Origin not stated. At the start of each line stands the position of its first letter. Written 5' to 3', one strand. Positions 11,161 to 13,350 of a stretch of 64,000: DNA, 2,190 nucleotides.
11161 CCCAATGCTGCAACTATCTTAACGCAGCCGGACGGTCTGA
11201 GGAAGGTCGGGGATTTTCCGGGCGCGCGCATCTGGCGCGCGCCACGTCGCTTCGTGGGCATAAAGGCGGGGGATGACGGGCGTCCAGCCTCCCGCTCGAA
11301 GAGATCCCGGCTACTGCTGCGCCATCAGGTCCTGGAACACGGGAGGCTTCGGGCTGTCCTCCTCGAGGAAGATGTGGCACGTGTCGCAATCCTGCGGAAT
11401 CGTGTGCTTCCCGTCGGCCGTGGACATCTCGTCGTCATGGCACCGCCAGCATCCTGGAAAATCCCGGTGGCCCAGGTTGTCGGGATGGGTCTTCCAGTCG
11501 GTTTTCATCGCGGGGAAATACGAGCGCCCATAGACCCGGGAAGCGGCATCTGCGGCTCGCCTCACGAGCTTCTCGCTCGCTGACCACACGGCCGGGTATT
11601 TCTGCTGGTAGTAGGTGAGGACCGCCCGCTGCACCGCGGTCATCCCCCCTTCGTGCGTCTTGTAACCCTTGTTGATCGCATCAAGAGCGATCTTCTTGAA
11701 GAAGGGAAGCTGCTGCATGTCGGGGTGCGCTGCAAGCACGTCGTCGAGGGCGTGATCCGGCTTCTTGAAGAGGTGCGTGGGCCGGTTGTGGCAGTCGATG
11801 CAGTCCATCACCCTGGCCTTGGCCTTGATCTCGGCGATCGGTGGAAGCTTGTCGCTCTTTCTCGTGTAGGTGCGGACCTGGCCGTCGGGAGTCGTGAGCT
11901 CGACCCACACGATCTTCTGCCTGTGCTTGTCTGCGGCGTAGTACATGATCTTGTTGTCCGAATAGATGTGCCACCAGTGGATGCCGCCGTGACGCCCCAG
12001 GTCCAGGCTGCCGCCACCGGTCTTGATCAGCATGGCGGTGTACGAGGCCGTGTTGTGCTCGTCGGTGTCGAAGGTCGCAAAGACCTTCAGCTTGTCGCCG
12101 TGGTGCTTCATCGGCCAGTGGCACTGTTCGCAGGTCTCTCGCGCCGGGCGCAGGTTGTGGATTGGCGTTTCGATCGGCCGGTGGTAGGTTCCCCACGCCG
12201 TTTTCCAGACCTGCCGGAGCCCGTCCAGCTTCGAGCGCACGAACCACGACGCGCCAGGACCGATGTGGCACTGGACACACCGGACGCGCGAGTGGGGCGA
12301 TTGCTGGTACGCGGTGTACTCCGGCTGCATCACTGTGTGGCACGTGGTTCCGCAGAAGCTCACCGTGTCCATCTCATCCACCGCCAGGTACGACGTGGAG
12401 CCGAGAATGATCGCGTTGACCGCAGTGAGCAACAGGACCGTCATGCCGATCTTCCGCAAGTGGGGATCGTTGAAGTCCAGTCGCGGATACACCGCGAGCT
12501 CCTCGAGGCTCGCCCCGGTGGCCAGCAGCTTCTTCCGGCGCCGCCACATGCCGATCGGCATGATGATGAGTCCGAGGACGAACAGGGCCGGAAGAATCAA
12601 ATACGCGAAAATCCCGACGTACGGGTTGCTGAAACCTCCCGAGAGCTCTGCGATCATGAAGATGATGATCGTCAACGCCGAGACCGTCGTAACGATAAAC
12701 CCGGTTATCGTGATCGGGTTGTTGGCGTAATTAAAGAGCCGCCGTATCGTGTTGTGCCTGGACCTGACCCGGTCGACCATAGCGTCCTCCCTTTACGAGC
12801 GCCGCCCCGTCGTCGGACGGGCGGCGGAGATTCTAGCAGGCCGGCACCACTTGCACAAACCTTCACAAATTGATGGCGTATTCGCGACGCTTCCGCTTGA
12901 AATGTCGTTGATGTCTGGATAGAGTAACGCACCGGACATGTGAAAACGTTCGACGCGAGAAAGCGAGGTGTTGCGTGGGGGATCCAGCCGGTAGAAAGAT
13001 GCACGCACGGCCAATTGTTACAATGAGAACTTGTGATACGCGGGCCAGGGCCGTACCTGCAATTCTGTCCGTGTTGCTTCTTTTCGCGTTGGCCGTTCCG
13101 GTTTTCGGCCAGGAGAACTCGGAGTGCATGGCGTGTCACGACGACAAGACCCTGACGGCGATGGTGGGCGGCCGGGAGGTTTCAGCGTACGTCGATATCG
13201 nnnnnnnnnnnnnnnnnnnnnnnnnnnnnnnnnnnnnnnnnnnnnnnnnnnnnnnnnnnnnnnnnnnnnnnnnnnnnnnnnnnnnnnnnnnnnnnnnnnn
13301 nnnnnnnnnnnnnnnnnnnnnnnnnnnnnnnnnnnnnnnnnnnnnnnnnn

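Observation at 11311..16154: Divergently transcribed ImcH-like cytochrome and a 23-heme cytochrome c fused to a cytochrome b domain (CbcL-like, greatly expanded)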

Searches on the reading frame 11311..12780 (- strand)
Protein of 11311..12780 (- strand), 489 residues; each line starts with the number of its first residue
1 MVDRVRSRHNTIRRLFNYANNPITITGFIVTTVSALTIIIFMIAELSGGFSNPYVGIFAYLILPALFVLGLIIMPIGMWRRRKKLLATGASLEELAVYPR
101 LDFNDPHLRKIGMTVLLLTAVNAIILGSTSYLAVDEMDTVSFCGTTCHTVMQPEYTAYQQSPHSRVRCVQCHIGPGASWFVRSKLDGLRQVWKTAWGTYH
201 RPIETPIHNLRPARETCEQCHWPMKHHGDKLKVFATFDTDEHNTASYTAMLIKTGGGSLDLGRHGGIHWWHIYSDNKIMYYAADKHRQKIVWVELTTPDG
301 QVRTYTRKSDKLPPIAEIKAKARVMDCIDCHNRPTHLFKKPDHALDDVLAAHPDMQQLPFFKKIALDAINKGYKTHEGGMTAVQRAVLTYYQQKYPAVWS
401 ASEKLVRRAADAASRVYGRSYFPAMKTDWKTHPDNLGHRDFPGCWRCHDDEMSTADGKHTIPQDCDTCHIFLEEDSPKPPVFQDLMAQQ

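Call 4: search_protein_families(library=pfam, proteins=[window:11311-12780:-], max_evalue=0.01)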
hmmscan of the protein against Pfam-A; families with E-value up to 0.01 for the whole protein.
window:11311-12780:- (489 aa): 3 families
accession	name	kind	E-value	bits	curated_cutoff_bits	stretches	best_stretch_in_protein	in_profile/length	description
PF03264.19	Cytochrom_NNT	-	3.3e-09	37.2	24.1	1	111-201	7-101/174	NapC/NirT cytochrome c family, N-terminal region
PF14522.11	Cytochrome_C7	-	1.6e-07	31.5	24.8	0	431-469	43-66/67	Cytochrome c7 and related cytochrome c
PF14537.11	Cytochrom_c3_2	-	0.00013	22.8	25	0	443-472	8-36/79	Cytochrome c3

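Call 5: search_protein_families(library=ncbifam, proteins=[window:11311-12780:-], max_evalue=0.01)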
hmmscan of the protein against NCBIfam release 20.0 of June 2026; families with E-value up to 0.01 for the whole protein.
window:11311-12780:- (489 aa): 5 families
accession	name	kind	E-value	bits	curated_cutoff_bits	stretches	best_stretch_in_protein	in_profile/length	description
TIGR03153.1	cytochr_NrfH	equivalog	2.1e-11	44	134.2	1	134-227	22-115/138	cytochrome c nitrite reductase small subunit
TIGR02162.1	torC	equivalog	1.8e-06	27.5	478.2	1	110-201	13-110/387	pentaheme c-type cytochrome TorC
NF011606.0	PRK15032.1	equivalog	4.3e-06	26.1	455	1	117-208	22-114/390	pentaheme c-type cytochrome TorC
NF047727.1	4hemeCytCCctA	equivalog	0.00044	20.4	180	1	438-475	34-70/109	tetraheme c-type cytochrome CctA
TIGR02161.1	napC_nirT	subfamily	0.0013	18.6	310.6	1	110-198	16-108/185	periplasmic nitrate (or nitrite) reductase c-type cytochrome, NapC/NirT family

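Call 7: find_homologous_proteins(query=window:11311-12780:-, max_evalue=0.00001)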
Query window:11311-12780:- (489 aa): 7990 proteins with E <= 0.00001 among 8000 candidates; the best 120 are listed.
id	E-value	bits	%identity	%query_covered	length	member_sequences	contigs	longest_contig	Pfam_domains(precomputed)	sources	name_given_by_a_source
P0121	0.0e+0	1173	100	100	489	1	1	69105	PF03264.20,PF14522.12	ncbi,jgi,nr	ncbi:MAG: cytochrome C [Acidobacteria bacterium]|nr:cytochrome C [Acidobacteriota bacterium]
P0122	2.4e-279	945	77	99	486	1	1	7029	PF03264.20,PF14522.12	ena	-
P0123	9.0e-267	904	73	99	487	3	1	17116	PF03264.20,PF14522.12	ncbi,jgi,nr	ncbi:MAG: cytochrome C [Acidobacteria bacterium]|nr:cytochrome C [Acidobacteriota bacterium]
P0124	6.6e-264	894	72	100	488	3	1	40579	PF03264.20,PF14522.12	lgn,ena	-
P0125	1.9e-257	873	72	99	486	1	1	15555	PF03264.20,PF14522.12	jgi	-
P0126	2.9e-256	869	73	99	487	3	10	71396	PF03264.20,PF14522.12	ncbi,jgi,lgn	-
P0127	5.5e-256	868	70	100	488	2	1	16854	PF03264.20,PF14522.12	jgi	-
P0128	2.5e-245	833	68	98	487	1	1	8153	PF03264.20,PF14522.12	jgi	-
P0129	4.5e-244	829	67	100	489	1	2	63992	PF03264.20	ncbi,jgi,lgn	-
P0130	7.9e-242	821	68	97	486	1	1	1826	PF03264.20,PF14522.12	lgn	-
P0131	2.9e-238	810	67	100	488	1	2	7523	PF03264.20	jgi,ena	-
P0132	3.3e-235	800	67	97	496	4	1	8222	PF03264.20,PF14522.12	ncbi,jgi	-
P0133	1.1e-234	798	66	99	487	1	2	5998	PF03264.20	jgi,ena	-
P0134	4.5e-234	796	65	98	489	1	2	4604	PF03264.20,PF14522.12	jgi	-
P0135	3.1e-233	793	67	98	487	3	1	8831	PF03264.20,PF14522.12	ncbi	-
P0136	2.9e-231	787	66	97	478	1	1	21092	PF03264.20,PF14522.12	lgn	-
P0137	1.8e-230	784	65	98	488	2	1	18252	PF03264.20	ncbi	-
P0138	5.0e-229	779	64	98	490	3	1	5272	PF03264.20,PF14522.12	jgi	jgi:hypothetical protein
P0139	1.7e-228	778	66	97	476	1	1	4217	PF03264.20,PF14522.12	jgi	jgi:hypothetical protein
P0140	2.3e-228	777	65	97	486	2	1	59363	PF03264.20,PF14522.12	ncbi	-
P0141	3.0e-228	777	65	97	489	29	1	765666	PF03264.20,PF14522.12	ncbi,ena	-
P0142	4.7e-227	773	62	99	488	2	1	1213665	PF03264.20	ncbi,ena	-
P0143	1.2e-226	771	65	99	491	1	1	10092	PF03264.20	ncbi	-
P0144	1.5e-226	771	64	98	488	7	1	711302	PF03264.20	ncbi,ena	-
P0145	1.6e-226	771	62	100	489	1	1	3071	PF03264.20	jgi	-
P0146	1.9e-226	771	63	98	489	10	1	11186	PF03264.20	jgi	jgi:nitrate/TMAO reductase-like tetraheme cytochrome c subunit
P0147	2.8e-226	770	64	97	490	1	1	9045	PF03264.20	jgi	jgi:hypothetical protein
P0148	3.7e-226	770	65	97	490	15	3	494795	PF03264.20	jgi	jgi:nitrate/TMAO reductase-like tetraheme cytochrome c subunit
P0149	6.1e-226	769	64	97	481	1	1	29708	PF03264.20,PF14522.12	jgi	jgi:hypothetical protein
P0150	7.4e-226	769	64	98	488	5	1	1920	PF03264.20,PF14522.12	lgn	-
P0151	1.3e-225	768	65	97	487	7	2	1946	PF03264.20,PF14522.12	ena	-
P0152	1.4e-225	768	63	100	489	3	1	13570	PF03264.20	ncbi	-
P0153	1.9e-225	767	64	98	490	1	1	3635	PF03264.20,PF14522.12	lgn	-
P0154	3.1e-225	767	63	98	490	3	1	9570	PF03264.20,PF14522.12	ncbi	-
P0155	3.2e-225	767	62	99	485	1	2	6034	PF03264.20,PF14522.12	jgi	jgi:hypothetical protein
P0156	6.0e-225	766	63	98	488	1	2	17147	PF03264.20,PF14522.12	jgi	jgi:nitrate/TMAO reductase-like tetraheme cytochrome c subunit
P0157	7.5e-225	765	63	98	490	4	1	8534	PF03264.20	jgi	-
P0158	7.8e-225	765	63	98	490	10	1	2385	PF03264.20,PF14522.12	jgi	jgi:hypothetical protein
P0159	1.1e-224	765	62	99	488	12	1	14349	PF03264.20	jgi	-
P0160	1.2e-224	765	64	96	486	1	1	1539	PF03264.20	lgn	-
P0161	1.4e-224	765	63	99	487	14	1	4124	PF03264.20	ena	-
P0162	1.8e-224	764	63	99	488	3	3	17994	PF03264.20,PF14522.12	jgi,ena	-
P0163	2.2e-224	764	64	99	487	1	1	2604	PF03264.20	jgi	jgi:nitrate/TMAO reductase-like tetraheme cytochrome c subunit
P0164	2.4e-224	764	63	97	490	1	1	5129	PF03264.20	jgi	jgi:hypothetical protein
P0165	2.7e-224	764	65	98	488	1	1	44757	PF03264.20,PF14522.12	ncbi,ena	-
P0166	2.8e-224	764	63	95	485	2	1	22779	PF03264.20,PF14522.12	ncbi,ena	-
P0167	4.4e-224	763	61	99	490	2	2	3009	PF03264.20,PF14522.12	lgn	-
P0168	4.7e-224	763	63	97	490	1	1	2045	PF03264.20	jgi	jgi:hypothetical protein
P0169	1.2e-223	761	63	99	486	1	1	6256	PF03264.20,PF14522.12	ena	-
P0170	1.4e-223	761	63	99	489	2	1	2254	PF03264.20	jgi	-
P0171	3.7e-223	760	62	97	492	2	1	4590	PF03264.20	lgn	-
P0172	4.1e-223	760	64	97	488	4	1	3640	PF03264.20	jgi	jgi:hypothetical protein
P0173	5.4e-223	759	63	99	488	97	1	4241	PF03264.20,PF14522.12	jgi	jgi:nitrate/TMAO reductase-like tetraheme cytochrome c subunit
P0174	5.6e-223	759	63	97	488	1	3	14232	PF03264.20,PF14522.12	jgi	jgi:hypothetical protein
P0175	6.0e-223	759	64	98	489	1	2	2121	PF14537.12,PF03264.20,PF14522.12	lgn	-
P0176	9.5e-223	759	65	96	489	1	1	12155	PF03264.20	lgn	-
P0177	9.7e-223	759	63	97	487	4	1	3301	PF03264.20,PF14522.12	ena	-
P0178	1.0e-222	758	64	99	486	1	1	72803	PF03264.20,PF14522.12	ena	-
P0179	1.1e-222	758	65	95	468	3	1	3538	PF03264.20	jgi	jgi:hypothetical protein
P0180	1.5e-222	758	62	98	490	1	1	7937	PF03264.20,PF14522.12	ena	-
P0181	1.9e-222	758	62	99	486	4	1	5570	PF03264.20,PF14522.12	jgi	jgi:hypothetical protein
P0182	2.0e-222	757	64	96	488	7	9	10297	PF03264.20,PF14522.12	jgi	jgi:hypothetical protein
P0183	2.4e-222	757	64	96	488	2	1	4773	PF03264.20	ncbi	-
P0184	2.8e-222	757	61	99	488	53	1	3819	PF03264.20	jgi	-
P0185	3.7e-222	757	63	99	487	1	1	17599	PF03264.20,PF14522.12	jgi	-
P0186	4.8e-222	756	62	99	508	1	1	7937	PF03264.20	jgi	jgi:hypothetical protein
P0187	5.1e-222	756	64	97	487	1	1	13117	PF03264.20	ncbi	-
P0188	5.3e-222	756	63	100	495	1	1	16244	PF14537.12,PF03264.20,PF14522.12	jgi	jgi:nitrate/TMAO reductase-like tetraheme cytochrome c subunit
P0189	6.2e-222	756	62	100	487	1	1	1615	PF03264.20,PF14522.12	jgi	jgi:hypothetical protein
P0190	6.5e-222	756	63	97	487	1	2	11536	PF03264.20,PF14522.12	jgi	jgi:hypothetical protein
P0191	9.9e-222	755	63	99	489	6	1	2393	PF03264.20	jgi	-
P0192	1.1e-221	755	63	97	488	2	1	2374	PF03264.20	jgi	jgi:nitrate/TMAO reductase-like tetraheme cytochrome c subunit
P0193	4.4e-221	753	63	99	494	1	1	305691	PF03264.20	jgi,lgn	-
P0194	5.1e-221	753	61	99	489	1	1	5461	PF03264.20,PF14522.12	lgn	-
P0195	5.2e-221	753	63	97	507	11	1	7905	PF03264.20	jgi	jgi:hypothetical protein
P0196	5.7e-221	753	63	97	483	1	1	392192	PF03264.20,PF14522.12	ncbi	-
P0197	6.8e-221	752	63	99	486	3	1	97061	PF03264.20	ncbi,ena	-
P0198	1.3e-220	751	62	98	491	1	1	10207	PF03264.20,PF14522.12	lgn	-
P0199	1.6e-220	751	63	97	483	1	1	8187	PF03264.20,PF14522.12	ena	-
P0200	1.9e-220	751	63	97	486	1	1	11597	PF03264.20,PF14522.12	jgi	-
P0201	2.1e-220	751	63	98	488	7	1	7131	PF03264.20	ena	-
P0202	2.5e-220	751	64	97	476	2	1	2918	PF03264.20,PF14522.12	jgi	jgi:nitrate/TMAO reductase-like tetraheme cytochrome c subunit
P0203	2.6e-220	750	63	98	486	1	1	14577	PF03264.20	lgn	-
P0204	2.8e-220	750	63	99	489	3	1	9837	PF03264.20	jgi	-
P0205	3.3e-220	750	61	98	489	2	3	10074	PF03264.20,PF14522.12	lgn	-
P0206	3.8e-220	750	63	96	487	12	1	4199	PF03264.20,PF14522.12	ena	-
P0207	4.7e-220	750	62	99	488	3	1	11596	PF03264.20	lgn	-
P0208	6.1e-220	749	62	96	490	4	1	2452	PF03264.20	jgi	jgi:nitrate/TMAO reductase-like tetraheme cytochrome c subunit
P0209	6.2e-220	749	64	97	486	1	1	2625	PF03264.20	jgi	jgi:hypothetical protein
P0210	6.5e-220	749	62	99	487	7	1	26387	PF03264.20,PF14522.12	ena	-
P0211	1.1e-219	748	62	98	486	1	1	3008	PF03264.20,PF14522.12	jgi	-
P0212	1.8e-219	748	63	98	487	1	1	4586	PF03264.20,PF14522.12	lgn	-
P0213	2.0e-219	748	61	99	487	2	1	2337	PF03264.20,PF14522.12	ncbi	-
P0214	2.6e-219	747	62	99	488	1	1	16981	PF03264.20,PF14522.12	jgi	jgi:hypothetical protein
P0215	2.8e-219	747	63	97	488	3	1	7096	PF03264.20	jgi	jgi:hypothetical protein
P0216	5.3e-219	746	65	98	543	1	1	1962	PF03264.20,PF14522.12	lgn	-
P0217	6.3e-219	746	61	98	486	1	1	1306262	PF03264.20,PF14522.12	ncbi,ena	-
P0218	6.5e-219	746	61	100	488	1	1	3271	PF03264.20,PF14522.12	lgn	-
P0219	6.7e-219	746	63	97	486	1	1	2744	PF03264.20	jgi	jgi:hypothetical protein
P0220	6.8e-219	746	63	99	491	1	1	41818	PF14537.12,PF03264.20,PF14522.12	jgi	-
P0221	9.5e-219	745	62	97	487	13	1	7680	PF03264.20,PF14522.12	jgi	jgi:hypothetical protein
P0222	1.3e-218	745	60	99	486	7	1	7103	PF03264.20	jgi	-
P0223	1.5e-218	745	61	97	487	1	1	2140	PF03264.20,PF14522.12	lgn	-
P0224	1.9e-218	744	62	98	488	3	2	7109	PF03264.20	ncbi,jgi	ncbi:MAG: NapC/NirT family cytochrome c [Holophagae bacterium]|jgi:hypothetical protein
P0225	2.1e-218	744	61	100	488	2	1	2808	PF03264.20,PF14522.12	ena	-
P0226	2.2e-218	744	62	98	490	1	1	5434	PF03264.20,PF14522.12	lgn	-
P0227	2.9e-218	744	64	96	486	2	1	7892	PF03264.20,PF14522.12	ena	-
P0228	3.9e-218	743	61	99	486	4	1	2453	PF03264.20,PF14522.12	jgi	-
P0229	4.2e-218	743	61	100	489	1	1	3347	PF03264.20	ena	-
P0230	4.5e-218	743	64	96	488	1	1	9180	PF03264.20,PF14522.12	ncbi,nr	ncbi:MAG TPA: NapC/NirT family cytochrome c [Thermoanaerobaculia bacterium]|nr:NapC/NirT family cyto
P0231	4.6e-218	743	65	96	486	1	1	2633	PF03264.20,PF14522.12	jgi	-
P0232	7.9e-218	742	62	96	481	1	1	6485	PF03264.20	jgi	jgi:nitrate/TMAO reductase-like tetraheme cytochrome c subunit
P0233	8.7e-218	742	61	99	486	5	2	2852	PF03264.20,PF14522.12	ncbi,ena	-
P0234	8.8e-218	742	62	97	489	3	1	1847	PF03264.20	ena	-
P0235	1.0e-217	742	63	98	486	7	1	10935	PF03264.20,PF14522.12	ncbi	-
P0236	1.2e-217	742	61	97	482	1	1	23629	PF03264.20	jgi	jgi:hypothetical protein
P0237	1.2e-217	742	62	97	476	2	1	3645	PF03264.20,PF14522.12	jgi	jgi:nitrate/TMAO reductase-like tetraheme cytochrome c subunit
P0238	1.2e-217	742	62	97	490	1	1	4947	PF03264.20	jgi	jgi:hypothetical protein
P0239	1.8e-217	741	64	96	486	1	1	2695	PF03264.20,PF14522.12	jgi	jgi:hypothetical protein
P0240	2.3e-217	741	62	97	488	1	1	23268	PF03264.20,PF14522.12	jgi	jgi:hypothetical protein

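Call 22: search_solved_structures(query=window:11311-12780:-, max_evalue=0.01, show_alignments=1)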
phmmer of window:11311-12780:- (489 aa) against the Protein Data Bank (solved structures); distinct sequences matched with E-value up to 0.01: 0.

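Call 36: list_cluster_members(proteins=[P0129, P0152, P0134, P0145, P0146, P0170, P0229, P0123])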
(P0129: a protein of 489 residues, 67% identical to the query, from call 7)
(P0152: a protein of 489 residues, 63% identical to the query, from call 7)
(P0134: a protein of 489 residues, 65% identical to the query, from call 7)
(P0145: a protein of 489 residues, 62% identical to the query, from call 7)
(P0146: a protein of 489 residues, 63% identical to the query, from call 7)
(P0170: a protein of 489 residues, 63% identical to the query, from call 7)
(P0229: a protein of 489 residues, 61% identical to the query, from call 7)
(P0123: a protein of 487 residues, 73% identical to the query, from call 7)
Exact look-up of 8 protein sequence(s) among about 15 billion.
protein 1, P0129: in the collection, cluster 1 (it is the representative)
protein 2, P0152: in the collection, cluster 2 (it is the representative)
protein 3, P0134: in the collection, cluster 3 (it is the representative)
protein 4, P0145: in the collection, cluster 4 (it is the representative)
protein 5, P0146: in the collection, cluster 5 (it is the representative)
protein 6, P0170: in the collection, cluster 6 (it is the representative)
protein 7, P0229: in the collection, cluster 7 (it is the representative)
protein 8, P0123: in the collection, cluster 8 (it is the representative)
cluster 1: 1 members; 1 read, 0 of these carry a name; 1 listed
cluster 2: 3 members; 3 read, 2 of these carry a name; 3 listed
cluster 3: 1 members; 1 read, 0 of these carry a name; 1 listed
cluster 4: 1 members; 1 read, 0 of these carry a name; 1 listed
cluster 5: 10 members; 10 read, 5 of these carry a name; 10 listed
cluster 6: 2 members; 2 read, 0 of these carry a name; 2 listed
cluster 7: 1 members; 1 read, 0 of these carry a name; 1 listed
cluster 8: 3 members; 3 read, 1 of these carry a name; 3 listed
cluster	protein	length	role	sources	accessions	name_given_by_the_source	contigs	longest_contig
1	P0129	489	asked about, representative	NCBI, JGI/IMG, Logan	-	-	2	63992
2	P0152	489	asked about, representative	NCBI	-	-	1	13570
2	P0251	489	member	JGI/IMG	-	hypothetical protein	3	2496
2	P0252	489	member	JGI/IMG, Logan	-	hypothetical protein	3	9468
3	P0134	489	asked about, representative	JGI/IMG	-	-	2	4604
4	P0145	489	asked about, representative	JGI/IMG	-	-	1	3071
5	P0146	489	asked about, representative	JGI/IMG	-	nitrate/TMAO reductase-like tetraheme cytochrome c subunit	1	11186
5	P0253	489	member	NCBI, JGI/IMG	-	nitrate/TMAO reductase-like tetraheme cytochrome c subunit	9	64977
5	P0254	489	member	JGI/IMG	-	nitrate/TMAO reductase-like tetraheme cytochrome c subunit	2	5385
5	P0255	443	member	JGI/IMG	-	nitrate/TMAO reductase-like tetraheme cytochrome c subunit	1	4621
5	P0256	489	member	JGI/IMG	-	nitrate/TMAO reductase-like tetraheme cytochrome c subunit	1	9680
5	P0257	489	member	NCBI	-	-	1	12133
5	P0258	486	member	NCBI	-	-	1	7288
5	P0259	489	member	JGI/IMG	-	-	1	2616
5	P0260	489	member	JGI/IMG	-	-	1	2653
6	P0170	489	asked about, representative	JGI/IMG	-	-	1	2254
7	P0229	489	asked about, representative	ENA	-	-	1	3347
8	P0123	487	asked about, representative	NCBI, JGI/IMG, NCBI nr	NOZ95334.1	MAG: cytochrome C [Acidobacteria bacterium] | cytochrome C [Acidobacteriota bacterium]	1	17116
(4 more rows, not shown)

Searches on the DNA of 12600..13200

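Call 90: search_rna_families(source=window, start=12600, end=13200, threshold=evalue, max_evalue=1)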
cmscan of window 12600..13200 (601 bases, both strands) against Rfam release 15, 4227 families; matches with E-value up to 1: 0.
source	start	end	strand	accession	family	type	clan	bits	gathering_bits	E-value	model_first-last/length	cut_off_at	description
